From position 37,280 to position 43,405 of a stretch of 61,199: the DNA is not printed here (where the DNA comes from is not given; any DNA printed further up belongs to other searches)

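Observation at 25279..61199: Tandem pair of ~6,000-aa paralogous giant lipoprotein genes fills 58% of the window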

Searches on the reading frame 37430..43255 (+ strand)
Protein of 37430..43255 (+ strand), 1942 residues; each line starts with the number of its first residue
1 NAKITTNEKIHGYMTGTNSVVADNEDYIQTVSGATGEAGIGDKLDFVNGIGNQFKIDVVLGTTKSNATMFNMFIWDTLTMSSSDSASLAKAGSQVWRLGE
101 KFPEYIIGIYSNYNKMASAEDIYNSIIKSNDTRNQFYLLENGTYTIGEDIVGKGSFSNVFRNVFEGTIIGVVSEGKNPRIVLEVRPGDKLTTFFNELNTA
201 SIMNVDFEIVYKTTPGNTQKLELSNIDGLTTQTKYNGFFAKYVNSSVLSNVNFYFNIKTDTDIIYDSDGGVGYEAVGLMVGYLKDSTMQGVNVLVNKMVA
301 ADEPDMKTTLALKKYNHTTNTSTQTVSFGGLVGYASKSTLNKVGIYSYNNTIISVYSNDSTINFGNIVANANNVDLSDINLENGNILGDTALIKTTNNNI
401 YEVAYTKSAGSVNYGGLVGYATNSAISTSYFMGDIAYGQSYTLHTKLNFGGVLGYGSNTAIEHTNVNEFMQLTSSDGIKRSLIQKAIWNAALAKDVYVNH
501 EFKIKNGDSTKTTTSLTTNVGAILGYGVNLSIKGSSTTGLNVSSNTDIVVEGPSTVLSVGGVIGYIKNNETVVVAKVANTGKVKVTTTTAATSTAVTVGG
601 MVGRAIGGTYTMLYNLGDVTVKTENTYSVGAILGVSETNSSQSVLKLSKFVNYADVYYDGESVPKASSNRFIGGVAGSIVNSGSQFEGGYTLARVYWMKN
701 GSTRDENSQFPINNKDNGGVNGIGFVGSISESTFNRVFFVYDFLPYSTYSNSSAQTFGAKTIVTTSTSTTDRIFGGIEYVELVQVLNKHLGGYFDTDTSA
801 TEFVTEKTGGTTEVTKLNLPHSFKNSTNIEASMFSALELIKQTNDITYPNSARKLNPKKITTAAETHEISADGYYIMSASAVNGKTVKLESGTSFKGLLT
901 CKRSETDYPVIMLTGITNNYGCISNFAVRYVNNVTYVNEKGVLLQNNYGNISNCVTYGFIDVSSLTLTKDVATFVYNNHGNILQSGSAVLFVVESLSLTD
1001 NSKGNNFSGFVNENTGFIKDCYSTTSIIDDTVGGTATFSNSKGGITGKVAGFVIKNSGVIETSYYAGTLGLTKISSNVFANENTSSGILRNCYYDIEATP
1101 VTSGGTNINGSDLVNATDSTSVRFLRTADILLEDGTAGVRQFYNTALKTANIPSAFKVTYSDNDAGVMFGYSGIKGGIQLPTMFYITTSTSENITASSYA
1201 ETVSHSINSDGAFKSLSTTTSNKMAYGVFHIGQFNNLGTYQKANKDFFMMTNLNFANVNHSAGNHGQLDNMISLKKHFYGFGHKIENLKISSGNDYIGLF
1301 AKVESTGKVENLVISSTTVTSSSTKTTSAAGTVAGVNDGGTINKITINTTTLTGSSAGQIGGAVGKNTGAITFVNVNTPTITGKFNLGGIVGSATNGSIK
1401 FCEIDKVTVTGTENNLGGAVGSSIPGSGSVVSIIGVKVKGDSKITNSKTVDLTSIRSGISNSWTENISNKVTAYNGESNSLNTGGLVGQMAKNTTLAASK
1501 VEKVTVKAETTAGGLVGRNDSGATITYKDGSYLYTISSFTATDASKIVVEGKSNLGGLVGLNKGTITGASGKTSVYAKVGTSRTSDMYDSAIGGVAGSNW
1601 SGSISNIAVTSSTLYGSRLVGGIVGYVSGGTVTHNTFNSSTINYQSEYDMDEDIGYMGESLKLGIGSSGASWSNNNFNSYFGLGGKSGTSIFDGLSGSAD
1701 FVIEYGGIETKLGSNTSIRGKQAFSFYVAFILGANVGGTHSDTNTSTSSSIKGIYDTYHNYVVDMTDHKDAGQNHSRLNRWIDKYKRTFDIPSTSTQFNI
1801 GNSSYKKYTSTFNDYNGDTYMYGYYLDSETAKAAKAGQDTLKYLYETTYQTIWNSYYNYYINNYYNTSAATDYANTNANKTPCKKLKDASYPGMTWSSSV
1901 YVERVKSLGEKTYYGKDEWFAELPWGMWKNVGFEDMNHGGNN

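Call 4: search_protein_families(library=pfam, proteins=[window:37430-43255:+], max_evalue=0.01)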
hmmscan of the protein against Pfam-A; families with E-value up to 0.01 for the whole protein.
window:37430-43255:+ (1942 aa): 0 families

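Call 50: search_solved_structures(query=A6, max_evalue=1)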
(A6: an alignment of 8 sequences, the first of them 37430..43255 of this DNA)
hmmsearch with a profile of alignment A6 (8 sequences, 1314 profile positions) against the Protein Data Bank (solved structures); distinct sequences matched with E-value up to 1: 0.

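Call 95: search_protein_families(library=pfam, alignment_id=A6, max_evalue=0.01)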
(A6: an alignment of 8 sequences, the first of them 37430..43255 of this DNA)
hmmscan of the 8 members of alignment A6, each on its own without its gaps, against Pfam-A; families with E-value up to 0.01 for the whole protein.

A. member 1, window:37430-43255:+ (1942 aa): 0 families

B. families by the number of members that match (of 8 scanned): 1 family
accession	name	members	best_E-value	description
PF07581.17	Glug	1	0.00099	The GLUG motif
